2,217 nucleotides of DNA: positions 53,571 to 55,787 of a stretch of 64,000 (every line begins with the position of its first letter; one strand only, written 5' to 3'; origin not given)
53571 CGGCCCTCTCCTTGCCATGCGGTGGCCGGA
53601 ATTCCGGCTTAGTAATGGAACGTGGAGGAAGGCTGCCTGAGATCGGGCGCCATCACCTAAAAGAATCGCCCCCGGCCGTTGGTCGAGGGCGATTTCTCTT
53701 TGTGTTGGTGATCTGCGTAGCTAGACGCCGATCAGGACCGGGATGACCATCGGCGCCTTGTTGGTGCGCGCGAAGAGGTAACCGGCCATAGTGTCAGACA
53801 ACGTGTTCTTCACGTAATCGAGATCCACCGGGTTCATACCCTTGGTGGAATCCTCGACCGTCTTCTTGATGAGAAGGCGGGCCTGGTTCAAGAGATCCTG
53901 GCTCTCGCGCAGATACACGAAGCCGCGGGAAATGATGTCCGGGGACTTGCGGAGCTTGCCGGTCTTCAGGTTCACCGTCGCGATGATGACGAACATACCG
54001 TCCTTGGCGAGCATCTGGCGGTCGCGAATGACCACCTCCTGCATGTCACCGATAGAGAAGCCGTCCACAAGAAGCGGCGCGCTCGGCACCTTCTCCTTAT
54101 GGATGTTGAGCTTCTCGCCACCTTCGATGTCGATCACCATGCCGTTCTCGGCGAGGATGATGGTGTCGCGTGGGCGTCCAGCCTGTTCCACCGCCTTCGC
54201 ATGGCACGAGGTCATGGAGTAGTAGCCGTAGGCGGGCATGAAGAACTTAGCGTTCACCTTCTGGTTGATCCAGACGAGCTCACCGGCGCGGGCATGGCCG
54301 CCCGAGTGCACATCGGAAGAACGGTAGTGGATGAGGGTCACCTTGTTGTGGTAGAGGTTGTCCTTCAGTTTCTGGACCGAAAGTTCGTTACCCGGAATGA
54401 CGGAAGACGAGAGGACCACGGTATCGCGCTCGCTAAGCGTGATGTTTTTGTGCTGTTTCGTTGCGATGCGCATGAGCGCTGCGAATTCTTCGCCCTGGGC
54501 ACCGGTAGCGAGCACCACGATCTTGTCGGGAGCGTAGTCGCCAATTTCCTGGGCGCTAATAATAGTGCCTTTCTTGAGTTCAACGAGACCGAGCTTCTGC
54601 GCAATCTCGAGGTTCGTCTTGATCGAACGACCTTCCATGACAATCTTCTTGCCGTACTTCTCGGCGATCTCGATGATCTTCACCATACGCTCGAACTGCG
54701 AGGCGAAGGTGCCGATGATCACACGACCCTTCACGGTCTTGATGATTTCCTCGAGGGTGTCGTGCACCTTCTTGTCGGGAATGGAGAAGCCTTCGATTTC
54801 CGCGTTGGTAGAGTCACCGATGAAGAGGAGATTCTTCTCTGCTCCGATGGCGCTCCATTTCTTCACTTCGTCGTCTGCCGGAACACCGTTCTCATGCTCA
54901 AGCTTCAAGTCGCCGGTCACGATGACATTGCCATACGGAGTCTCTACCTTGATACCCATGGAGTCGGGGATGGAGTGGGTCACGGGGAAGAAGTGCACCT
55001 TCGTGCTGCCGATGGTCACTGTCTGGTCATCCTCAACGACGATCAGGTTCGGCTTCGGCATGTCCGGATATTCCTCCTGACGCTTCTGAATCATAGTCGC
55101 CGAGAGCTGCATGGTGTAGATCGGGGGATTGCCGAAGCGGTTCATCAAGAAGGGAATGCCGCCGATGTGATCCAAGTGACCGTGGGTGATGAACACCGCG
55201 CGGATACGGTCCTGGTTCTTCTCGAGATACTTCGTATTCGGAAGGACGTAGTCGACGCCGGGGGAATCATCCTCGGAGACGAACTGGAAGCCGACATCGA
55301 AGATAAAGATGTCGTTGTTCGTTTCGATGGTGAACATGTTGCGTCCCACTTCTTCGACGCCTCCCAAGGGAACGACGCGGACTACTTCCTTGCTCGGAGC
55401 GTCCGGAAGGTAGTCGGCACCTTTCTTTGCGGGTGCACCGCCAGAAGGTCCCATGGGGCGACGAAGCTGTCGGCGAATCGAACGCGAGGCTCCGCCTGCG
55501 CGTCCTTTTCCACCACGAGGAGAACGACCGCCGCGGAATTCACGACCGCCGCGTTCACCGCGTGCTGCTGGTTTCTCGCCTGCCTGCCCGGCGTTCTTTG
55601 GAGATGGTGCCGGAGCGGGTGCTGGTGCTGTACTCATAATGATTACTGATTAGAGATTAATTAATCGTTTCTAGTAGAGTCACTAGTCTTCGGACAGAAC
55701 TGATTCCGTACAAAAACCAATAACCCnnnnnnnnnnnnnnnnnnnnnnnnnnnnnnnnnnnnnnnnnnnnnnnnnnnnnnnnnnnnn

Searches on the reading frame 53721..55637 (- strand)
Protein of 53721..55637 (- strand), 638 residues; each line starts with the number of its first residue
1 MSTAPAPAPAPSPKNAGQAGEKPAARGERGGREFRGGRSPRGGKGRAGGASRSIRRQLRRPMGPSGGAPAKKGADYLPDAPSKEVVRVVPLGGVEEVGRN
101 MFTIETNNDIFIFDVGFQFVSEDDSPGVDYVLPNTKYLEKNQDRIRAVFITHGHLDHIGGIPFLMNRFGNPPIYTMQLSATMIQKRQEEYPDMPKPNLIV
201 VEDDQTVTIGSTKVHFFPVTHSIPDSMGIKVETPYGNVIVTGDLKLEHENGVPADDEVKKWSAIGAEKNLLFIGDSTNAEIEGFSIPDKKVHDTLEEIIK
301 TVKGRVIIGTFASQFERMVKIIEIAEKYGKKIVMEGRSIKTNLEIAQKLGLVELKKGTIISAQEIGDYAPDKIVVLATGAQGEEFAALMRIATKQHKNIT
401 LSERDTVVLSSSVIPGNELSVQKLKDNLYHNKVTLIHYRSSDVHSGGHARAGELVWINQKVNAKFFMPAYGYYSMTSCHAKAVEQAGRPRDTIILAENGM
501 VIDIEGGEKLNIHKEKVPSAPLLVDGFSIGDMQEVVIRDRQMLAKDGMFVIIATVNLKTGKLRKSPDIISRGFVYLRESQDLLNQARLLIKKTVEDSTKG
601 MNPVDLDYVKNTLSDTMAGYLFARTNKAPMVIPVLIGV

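Call 6: search_protein_families(library=pfam, proteins=[window:53721-55637:-], max_evalue=0.01)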
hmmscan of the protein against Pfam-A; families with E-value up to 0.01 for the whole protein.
window:53721-55637:- (638 aa): 5 families
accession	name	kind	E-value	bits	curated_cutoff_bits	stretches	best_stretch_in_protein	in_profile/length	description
PF22505.1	RNase_J_b_CASP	-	2.9e-43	147.1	27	1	303-428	1-126/126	Ribonuclease J, beta-CASP domain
PF17770.6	RNase_J_C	-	1.3e-23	84.4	23.8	1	536-637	1-101/102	Ribonuclease J C-terminal domain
PF00753.33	Lactamase_B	-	1.4e-17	64.7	22.7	1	99-255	6-161/196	Metallo-beta-lactamase superfamily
PF12706.13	Lactamase_B_2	-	7.3e-12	45.7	27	1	139-246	25-145/200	Beta-lactamase superfamily domain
PF02112.21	PDEase_II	-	0.008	15.8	23.7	0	136-161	74-99/340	cAMP phosphodiesterases class-II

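Call 7: search_protein_families(library=ncbifam, proteins=[window:53721-55637:-], max_evalue=0.001)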
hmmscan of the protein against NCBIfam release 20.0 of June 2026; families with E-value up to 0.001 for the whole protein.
window:53721-55637:- (638 aa): 14 families
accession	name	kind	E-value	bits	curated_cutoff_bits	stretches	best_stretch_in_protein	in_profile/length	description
NF047419.1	RNase_J1_RnjA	exception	4.1e-165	550.6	820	1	86-636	2-547/549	ribonuclease J1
TIGR00649.1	MG423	subfamily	8.3e-146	486.5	400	1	86-635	1-545/546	RNase J family beta-CASP ribonuclease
TIGR03675.1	arCOG00543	equivalog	1.6e-16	59.7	580.2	1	83-184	172-268/631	beta-CASP ribonuclease aCPSF1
NF012229.1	bla_class_B_core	domain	1.3e-09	38.3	100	1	92-218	8-124/139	metallo-beta-lactamase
NF002553.0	PRK02113.1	equivalog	2.4e-07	30.5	386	1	137-231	59-161/252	MBL fold metallo-hydrolase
TIGR04122.1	Xnuc_lig_assoc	equivalog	1.6e-06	27.2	325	1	144-386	24-242/326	ligase-associated DNA damage response exonuclease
NF000469.2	CAR_gen_B3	exception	3.2e-06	26.4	500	1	128-217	96-190/311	CAR family subclass B3 metallo-beta-lactamase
TIGR03413.1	GSH_gloB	equivalog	9.5e-06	25.2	200.8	1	133-179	32-77/248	hydroxyacylglutathione hydrolase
NF008887.0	PRK11921.1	equivalog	1.4e-05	24.1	635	1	141-229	68-152/396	anaerobic nitric oxide reductase flavorubredoxin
TIGR02651.1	RNase_Z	equivalog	2.9e-05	23.3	292.95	1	143-234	50-150/302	ribonuclease Z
NF045584.1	cas14_MBL_CASP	equivalog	0.00019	19.9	800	1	87-174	2-80/612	type VII CRISPR-associated protein Cas14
NF000801.0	PRK00055.1-3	equivalog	0.00022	20.4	252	1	142-224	51-146/307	ribonuclease Z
NF033088.2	bla_subclass_B1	equivalog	0.00031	20.4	200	0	138-217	61-135/217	subclass B1 metallo-beta-lactamase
NF007597.0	PRK10241.1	equivalog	0.00084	18.7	421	0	133-176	34-77/251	hydroxyacylglutathione hydrolase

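Call 12: find_homologous_proteins(query=window:53721-55637:-, max_evalue=1e-20)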
Query window:53721-55637:- (638 aa): 7991 proteins with E <= 1e-20 among 8000 candidates; the best 120 are listed.
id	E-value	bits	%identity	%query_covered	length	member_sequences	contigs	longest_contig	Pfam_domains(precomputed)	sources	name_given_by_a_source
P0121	0.0e+0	1430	100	100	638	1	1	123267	PF17770.8,PF12706.14,PF22505.2,PF23023.2,PF00753.34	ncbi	ncbi:MAG: ribonuclease J [Bacillota bacterium]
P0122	0.0e+0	1223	87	97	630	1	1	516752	PF17770.8,PF12706.14,PF22505.2,PF00753.34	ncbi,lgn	-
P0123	0.0e+0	1214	88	92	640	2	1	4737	PF17770.8,PF12706.14,PF22505.2,PF23023.2,PF00753.34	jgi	jgi:ribonuclease J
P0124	0.0e+0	1198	87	93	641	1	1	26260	PF17770.8,PF12706.14,PF22505.2,PF23023.2,PF00753.34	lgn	-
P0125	0.0e+0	1179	83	96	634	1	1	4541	PF17770.8,PF12706.14,PF22505.2,PF00753.34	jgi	-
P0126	0.0e+0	1178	86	91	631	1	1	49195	PF17770.8,PF12706.14,PF22505.2,PF23023.2,PF00753.34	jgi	jgi:ribonuclease J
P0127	0.0e+0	1175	83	97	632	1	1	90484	PF17770.8,PF12706.14,PF22505.2,PF00753.34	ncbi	-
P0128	0.0e+0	1170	81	100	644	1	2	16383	PF17770.8,PF12706.14,PF22505.2,PF00753.34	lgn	-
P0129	0.0e+0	1170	81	100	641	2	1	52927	PF17770.8,PF12706.14,PF22505.2,PF00753.34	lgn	-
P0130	0.0e+0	1159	81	98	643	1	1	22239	PF17770.8,PF12706.14,PF22505.2,PF23023.2,PF00753.34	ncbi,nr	ncbi:MAG: Zn-dependent hydrolase, ribonuclease [Parcubacteria group bacterium]|nr:Zn-dependent hydro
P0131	0.0e+0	1155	83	92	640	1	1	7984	PF17770.8,PF12706.14,PF22505.2,PF00753.34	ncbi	-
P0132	0.0e+0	1154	86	90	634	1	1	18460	PF17770.8,PF12706.14,PF22505.2,PF00753.34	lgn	-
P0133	0.0e+0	1150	89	90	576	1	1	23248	PF17770.8,PF12706.14,PF22505.2,PF00753.34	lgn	-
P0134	0.0e+0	1147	83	92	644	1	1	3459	PF17770.8,PF12706.14,PF22505.2,PF00753.34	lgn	-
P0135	0.0e+0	1147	80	99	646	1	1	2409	PF17770.8,PF12706.14,PF22505.2,PF00753.34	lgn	-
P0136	0.0e+0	1146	81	97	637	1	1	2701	PF17770.8,PF12706.14,PF22505.2,PF00753.34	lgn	-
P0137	0.0e+0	1146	82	92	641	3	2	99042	PF17770.8,PF12706.14,PF22505.2,PF00753.34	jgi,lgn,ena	-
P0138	0.0e+0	1143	79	99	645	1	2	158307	PF17770.8,PF12706.14,PF22505.2,PF23023.2,PF00753.34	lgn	-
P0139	0.0e+0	1141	81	92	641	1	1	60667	PF17770.8,PF12706.14,PF22505.2,PF00753.34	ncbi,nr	ncbi:MAG TPA: ribonuclease J [Candidatus Paceibacterota bacterium]|nr:ribonuclease J [Candidatus Pac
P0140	0.0e+0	1138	82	92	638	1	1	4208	PF17770.8,PF12706.14,PF22505.2,PF00753.34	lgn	-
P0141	0.0e+0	1138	82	96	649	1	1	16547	PF17770.8,PF12706.14,PF22505.2,PF00753.34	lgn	-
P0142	0.0e+0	1138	82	94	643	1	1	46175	PF17770.8,PF12706.14,PF22505.2,PF23023.2,PF00753.34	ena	-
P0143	0.0e+0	1138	82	94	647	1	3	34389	PF17770.8,PF12706.14,PF22505.2,PF23023.2,PF00753.34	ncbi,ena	-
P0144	0.0e+0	1137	82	94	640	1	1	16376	PF17770.8,PF12706.14,PF22505.2,PF23023.2,PF00753.34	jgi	-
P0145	0.0e+0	1137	83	94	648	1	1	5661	PF17770.8,PF12706.14,PF22505.2,PF00753.34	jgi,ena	-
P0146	0.0e+0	1135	82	92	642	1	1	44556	PF17770.8,PF12706.14,PF22505.2,PF00753.34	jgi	jgi:ribonuclease J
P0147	0.0e+0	1135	80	97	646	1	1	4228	PF17770.8,PF12706.14,PF22505.2,PF23023.2,PF00753.34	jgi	jgi:ribonuclease J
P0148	0.0e+0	1135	80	99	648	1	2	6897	PF17770.8,PF12706.14,PF22505.2,PF23023.2,PF00753.34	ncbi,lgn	-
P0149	0.0e+0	1135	82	93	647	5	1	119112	PF17770.8,PF12706.14,PF22505.2,PF23023.2,PF00753.34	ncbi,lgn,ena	-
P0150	0.0e+0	1135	83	92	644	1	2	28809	PF17770.8,PF12706.14,PF22505.2,PF00753.34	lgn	-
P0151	0.0e+0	1134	82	93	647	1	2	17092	PF17770.8,PF12706.14,PF22505.2,PF23023.2,PF00753.34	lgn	-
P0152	0.0e+0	1133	80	97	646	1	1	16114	PF17770.8,PF12706.14,PF22505.2,PF23023.2,PF00753.34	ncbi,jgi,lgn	-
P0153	0.0e+0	1132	83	91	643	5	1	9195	PF17770.8,PF12706.14,PF22505.2,PF23023.2,PF00753.34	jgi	jgi:ribonuclease J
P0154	0.0e+0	1132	81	94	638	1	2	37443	PF17770.8,PF12706.14,PF22505.2,PF00753.34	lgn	-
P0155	0.0e+0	1132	82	93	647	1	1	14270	PF17770.8,PF12706.14,PF22505.2,PF00753.34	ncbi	-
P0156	0.0e+0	1132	84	92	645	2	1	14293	PF17770.8,PF12706.14,PF22505.2,PF00753.34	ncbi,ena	-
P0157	0.0e+0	1131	79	98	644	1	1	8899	PF17770.8,PF12706.14,PF22505.2,PF00753.34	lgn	-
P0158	0.0e+0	1131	85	92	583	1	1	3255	PF17770.8,PF12706.14,PF22505.2,PF23023.2,PF00753.34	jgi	jgi:ribonuclease J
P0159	0.0e+0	1130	82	93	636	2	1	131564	PF17770.8,PF12706.14,PF22505.2,PF00753.34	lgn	-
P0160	0.0e+0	1130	79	98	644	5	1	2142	PF17770.8,PF12706.14,PF22505.2,PF23023.2,PF00753.34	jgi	jgi:ribonuclease J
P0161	0.0e+0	1129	81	92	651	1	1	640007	PF17770.8,PF12706.14,PF22505.2,PF23023.2,PF00753.34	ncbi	ncbi:MAG: ribonuclease J [Patescibacteria group bacterium]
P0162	0.0e+0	1129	83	93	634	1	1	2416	PF17770.8,PF12706.14,PF22505.2,PF23023.2,PF00753.34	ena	-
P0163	0.0e+0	1129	81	94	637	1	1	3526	PF17770.8,PF12706.14,PF22505.2,PF00753.34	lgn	-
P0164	0.0e+0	1129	86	91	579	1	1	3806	PF17770.8,PF12706.14,PF22505.2,PF23023.2,PF00753.34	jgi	-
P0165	0.0e+0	1129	84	89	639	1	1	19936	PF17770.8,PF12706.14,PF22505.2,PF23023.2,PF00753.34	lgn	-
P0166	0.0e+0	1129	81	93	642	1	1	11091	PF17770.8,PF12706.14,PF22505.2,PF00753.34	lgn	-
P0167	0.0e+0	1129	82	93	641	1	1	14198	PF17770.8,PF12706.14,PF22505.2,PF23023.2,PF00753.34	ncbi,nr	ncbi:MAG TPA: ribonuclease J [Candidatus Paceibacterota bacterium]|nr:ribonuclease J [Candidatus Pac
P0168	0.0e+0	1128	86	89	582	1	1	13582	PF17770.8,PF12706.14,PF22505.2,PF00753.34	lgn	-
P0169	0.0e+0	1128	80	92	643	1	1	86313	PF17770.8,PF12706.14,PF22505.2,PF00753.34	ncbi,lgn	-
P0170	0.0e+0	1127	79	98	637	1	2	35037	PF17770.8,PF12706.14,PF22505.2,PF23023.2,PF00753.34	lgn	-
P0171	0.0e+0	1125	79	97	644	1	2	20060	PF17770.8,PF12706.14,PF22505.2,PF23023.2,PF00753.34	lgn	-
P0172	0.0e+0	1124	79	99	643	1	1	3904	PF17770.8,PF12706.14,PF22505.2,PF00753.34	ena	-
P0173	0.0e+0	1124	81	93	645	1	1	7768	PF17770.8,PF12706.14,PF22505.2,PF00753.34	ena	-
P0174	0.0e+0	1123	83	89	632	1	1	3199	PF17770.8,PF12706.14,PF22505.2,PF23023.2,PF00753.34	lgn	-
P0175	0.0e+0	1122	78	98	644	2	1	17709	PF17770.8,PF12706.14,PF22505.2,PF23023.2,PF00753.34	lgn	-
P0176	0.0e+0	1121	80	97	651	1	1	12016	PF17770.8,PF12706.14,PF22505.2,PF00753.34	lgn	-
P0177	0.0e+0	1120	81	93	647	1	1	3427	PF17770.8,PF12706.14,PF22505.2,PF23023.2,PF00753.34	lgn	-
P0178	0.0e+0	1119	85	91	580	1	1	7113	PF17770.8,PF12706.14,PF22505.2,PF00753.34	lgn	-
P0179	0.0e+0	1117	83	91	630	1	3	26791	PF17770.8,PF12706.14,PF22505.2,PF23023.2,PF00753.34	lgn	-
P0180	0.0e+0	1115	81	90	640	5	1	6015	PF17770.8,PF12706.14,PF22505.2,PF23023.2,PF00753.34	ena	-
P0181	0.0e+0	1115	78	99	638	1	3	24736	PF17770.8,PF12706.14,PF22505.2,PF23023.2,PF00753.34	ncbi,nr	ncbi:ribonuclease J [Patescibacteria group bacterium]|nr:ribonuclease J [Patescibacteria group bacte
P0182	0.0e+0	1113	81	95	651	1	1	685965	PF17770.8,PF12706.14,PF22505.2,PF23023.2,PF00753.34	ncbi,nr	ncbi:MAG: ribonuclease J [Parcubacteria bacterium C7867-004]|nr:MAG: ribonuclease J [Parcubacteria b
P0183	0.0e+0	1113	78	96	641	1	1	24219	PF17770.8,PF12706.14,PF22505.2,PF23023.2,PF00753.34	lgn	-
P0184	0.0e+0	1113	81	93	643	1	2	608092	PF17770.8,PF12706.14,PF22505.2,PF23023.2,PF00753.34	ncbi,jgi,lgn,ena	-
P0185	0.0e+0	1112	82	89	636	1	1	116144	PF17770.8,PF12706.14,PF22505.2,PF23023.2,PF00753.34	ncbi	-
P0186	0.0e+0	1111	81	94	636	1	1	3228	PF17770.8,PF12706.14,PF22505.2,PF00753.34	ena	-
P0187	0.0e+0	1110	79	99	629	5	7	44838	PF17770.8,PF12706.14,PF22505.2,PF23023.2,PF00753.34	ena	-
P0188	0.0e+0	1110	83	89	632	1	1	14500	PF17770.8,PF12706.14,PF22505.2,PF23023.2,PF00753.34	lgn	-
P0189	0.0e+0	1110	77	100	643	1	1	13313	PF17770.8,PF12706.14,PF22505.2,PF23023.2,PF00753.34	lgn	-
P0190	0.0e+0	1110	77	98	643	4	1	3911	PF17770.8,PF12706.14,PF22505.2,PF23023.2,PF00753.34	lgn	-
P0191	0.0e+0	1110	80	93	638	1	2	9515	PF17770.8,PF12706.14,PF22505.2,PF00753.34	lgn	-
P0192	0.0e+0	1110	81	90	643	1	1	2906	PF17770.8,PF12706.14,PF22505.2,PF00753.34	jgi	jgi:ribonuclease J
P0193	0.0e+0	1109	78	97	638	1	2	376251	PF17770.8,PF12706.14,PF22505.2,PF23023.2,PF00753.34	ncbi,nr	ncbi:ribonuclease J [Patescibacteria group bacterium]|nr:ribonuclease J [Patescibacteria group bacte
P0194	0.0e+0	1108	81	92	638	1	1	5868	PF17770.8,PF12706.14,PF22505.2,PF23023.2,PF00753.34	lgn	-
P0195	0.0e+0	1108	80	93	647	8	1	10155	PF17770.8,PF12706.14,PF22505.2,PF23023.2,PF00753.34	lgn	-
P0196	0.0e+0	1108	78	100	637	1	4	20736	PF17770.8,PF12706.14,PF22505.2,PF23023.2,PF00753.34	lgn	-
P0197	0.0e+0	1108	84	90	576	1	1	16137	PF17770.8,PF12706.14,PF22505.2,PF23023.2,PF00753.34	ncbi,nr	ncbi:MAG: Zn-dependent hydrolase, ribonuclease [Parcubacteria group bacterium]|nr:Zn-dependent hydro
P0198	0.0e+0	1108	79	100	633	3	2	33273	PF17770.8,PF12706.14,PF22505.2,PF23023.2,PF00753.34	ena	-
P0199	0.0e+0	1108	80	93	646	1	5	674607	PF17770.8,PF12706.14,PF22505.2,PF23023.2,PF00753.34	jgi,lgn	-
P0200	0.0e+0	1107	78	100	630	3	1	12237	PF17770.8,PF12706.14,PF22505.2,PF00753.34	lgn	-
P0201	0.0e+0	1106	80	92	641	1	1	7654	PF17770.8,PF12706.14,PF22505.2,PF23023.2,PF00753.34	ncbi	ncbi:MAG TPA: ribonuclease J [Candidatus Paceibacterota bacterium]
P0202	0.0e+0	1106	80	93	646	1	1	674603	PF17770.8,PF12706.14,PF22505.2,PF23023.2,PF00753.34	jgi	-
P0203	0.0e+0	1106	81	91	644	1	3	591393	PF17770.8,PF12706.14,PF22505.2,PF23023.2,PF00753.34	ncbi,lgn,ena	-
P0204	0.0e+0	1106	80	92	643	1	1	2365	PF17770.8,PF12706.14,PF22505.2,PF23023.2,PF00753.34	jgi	-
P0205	0.0e+0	1106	80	96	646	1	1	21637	PF17770.8,PF12706.14,PF22505.2,PF00753.34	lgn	-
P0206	0.0e+0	1105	75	97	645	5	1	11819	PF17770.8,PF12706.14,PF22505.2,PF00753.34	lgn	-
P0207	0.0e+0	1103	81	92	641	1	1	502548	PF17770.8,PF12706.14,PF22505.2,PF23023.2,PF00753.34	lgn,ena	-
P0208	0.0e+0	1103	80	91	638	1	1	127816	PF17770.8,PF12706.14,PF22505.2,PF23023.2,PF00753.34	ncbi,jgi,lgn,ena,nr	ncbi:MAG TPA: ribonuclease J [Candidatus Paceibacterota bacterium]|nr:ribonuclease J [Candidatus Pac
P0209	0.0e+0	1102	80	92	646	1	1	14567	PF17770.8,PF12706.14,PF22505.2,PF00753.34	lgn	-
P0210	0.0e+0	1102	80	94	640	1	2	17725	PF17770.8,PF12706.14,PF22505.2,PF23023.2,PF00753.34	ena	-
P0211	0.0e+0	1102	80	93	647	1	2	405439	PF17770.8,PF12706.14,PF22505.2,PF23023.2,PF00753.34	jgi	-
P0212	0.0e+0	1101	80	92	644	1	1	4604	PF17770.8,PF12706.14,PF22505.2,PF23023.2,PF00753.34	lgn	-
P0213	0.0e+0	1100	81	94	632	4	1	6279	PF17770.8,PF12706.14,PF22505.2,PF00753.34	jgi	jgi:ribonuclease J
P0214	0.0e+0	1100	84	90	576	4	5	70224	PF17770.8,PF12706.14,PF22505.2,PF23023.2,PF00753.34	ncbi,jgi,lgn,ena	jgi:ribonuclease J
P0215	0.0e+0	1098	76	98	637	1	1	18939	PF17770.8,PF12706.14,PF22505.2,PF00753.34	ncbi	-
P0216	0.0e+0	1098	80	90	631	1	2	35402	PF17770.8,PF12706.14,PF22505.2,PF23023.2,PF00753.34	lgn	-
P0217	0.0e+0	1097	81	89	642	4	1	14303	PF17770.8,PF12706.14,PF22505.2,PF00753.34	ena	-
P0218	0.0e+0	1097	79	93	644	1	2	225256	PF17770.8,PF12706.14,PF22505.2,PF23023.2,PF00753.34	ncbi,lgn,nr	ncbi:MAG: ribonuclease [Patescibacteria group bacterium]|nr:ribonuclease [Patescibacteria group bact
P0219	0.0e+0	1096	81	92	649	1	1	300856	PF17770.8,PF12706.14,PF22505.2,PF23023.2,PF00753.34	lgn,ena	-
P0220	0.0e+0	1096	83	91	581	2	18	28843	PF17770.8,PF12706.14,PF22505.2,PF00753.34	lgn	-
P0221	0.0e+0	1096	78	96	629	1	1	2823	PF17770.8,PF12706.14,PF22505.2,PF23023.2,PF00753.34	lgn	-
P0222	0.0e+0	1096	79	92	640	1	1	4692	PF17770.8,PF12706.14,PF22505.2,PF23023.2,PF00753.34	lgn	-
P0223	0.0e+0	1095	76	99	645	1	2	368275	PF17770.8,PF12706.14,PF22505.2,PF23023.2,PF00753.34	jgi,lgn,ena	-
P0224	0.0e+0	1093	79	94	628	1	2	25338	PF17770.8,PF12706.14,PF22505.2,PF23023.2,PF00753.34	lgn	-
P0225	0.0e+0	1093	81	92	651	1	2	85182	PF17770.8,PF12706.14,PF22505.2,PF23023.2,PF00753.34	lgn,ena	-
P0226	0.0e+0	1093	79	92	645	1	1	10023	PF17770.8,PF12706.14,PF22505.2,PF23023.2,PF00753.34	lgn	-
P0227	0.0e+0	1092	80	90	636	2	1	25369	PF17770.8,PF12706.14,PF22505.2,PF23023.2,PF00753.34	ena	-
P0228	0.0e+0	1092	84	90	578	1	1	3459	PF17770.8,PF12706.14,PF22505.2,PF00753.34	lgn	-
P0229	0.0e+0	1092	78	95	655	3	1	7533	PF17770.8,PF12706.14,PF22505.2,PF00753.34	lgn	-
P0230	0.0e+0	1092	84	90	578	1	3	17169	PF17770.8,PF12706.14,PF22505.2,PF00753.34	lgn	-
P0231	0.0e+0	1091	79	93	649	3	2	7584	PF17770.8,PF12706.14,PF22505.2,PF23023.2,PF00753.34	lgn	-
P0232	0.0e+0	1091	83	91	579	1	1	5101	PF17770.8,PF12706.14,PF22505.2,PF00753.34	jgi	-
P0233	0.0e+0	1090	82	92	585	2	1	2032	PF17770.8,PF12706.14,PF22505.2,PF23023.2,PF00753.34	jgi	jgi:ribonuclease J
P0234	0.0e+0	1090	80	90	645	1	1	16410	PF17770.8,PF12706.14,PF22505.2,PF23023.2,PF00753.34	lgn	-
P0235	0.0e+0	1089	77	97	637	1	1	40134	PF17770.8,PF12706.14,PF22505.2,PF23023.2,PF00753.34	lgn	-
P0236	0.0e+0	1089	84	90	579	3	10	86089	PF17770.8,PF12706.14,PF22505.2,PF00753.34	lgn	-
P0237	0.0e+0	1089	79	95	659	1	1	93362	PF17770.8,PF12706.14,PF22505.2,PF23023.2,PF00753.34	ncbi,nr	ncbi:MAG TPA: ribonuclease J [Candidatus Paceibacterota bacterium]|nr:ribonuclease J [Candidatus Pac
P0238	0.0e+0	1088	80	90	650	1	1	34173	PF17770.8,PF12706.14,PF22505.2,PF00753.34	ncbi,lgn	-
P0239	0.0e+0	1088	79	90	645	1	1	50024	PF17770.8,PF12706.14,PF22505.2,PF00753.34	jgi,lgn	-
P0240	0.0e+0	1088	80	90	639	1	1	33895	PF17770.8,PF12706.14,PF22505.2,PF23023.2,PF00753.34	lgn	-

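Call 20: find_encoding_contigs(protein=P0214, flank=2000, max_places=2)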
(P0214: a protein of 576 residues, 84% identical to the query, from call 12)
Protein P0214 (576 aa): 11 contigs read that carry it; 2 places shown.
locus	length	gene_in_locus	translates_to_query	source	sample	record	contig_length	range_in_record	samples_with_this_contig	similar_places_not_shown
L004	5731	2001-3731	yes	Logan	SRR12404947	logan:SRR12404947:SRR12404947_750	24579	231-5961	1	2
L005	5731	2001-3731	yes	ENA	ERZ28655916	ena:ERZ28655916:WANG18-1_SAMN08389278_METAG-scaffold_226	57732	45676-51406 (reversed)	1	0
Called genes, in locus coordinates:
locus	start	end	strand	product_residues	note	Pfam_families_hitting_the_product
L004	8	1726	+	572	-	PF00496:SBP_bac_5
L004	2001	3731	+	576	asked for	PF00753:Lactamase_B, PF12706:Lactamase_B_2, PF23023:Anti-Pycsar_Apyc1 (faint), PF22505:RNase_J_b_CASP, PF17770:RNase_J_C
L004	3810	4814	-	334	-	PF01145:Band_7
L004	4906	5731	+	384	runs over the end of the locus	PF07690:MFS_1 (weak), PF12832:MFS_1_like (faint), PF07690:MFS_1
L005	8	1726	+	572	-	PF00496:SBP_bac_5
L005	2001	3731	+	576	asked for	PF00753:Lactamase_B, PF12706:Lactamase_B_2, PF23023:Anti-Pycsar_Apyc1 (faint), PF22505:RNase_J_b_CASP, PF17770:RNase_J_C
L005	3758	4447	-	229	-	-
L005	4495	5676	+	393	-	PF12832:MFS_1_like (faint), PF07690:MFS_1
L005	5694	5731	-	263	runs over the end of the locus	PF00730:HhH-GPD, PF00633:HHH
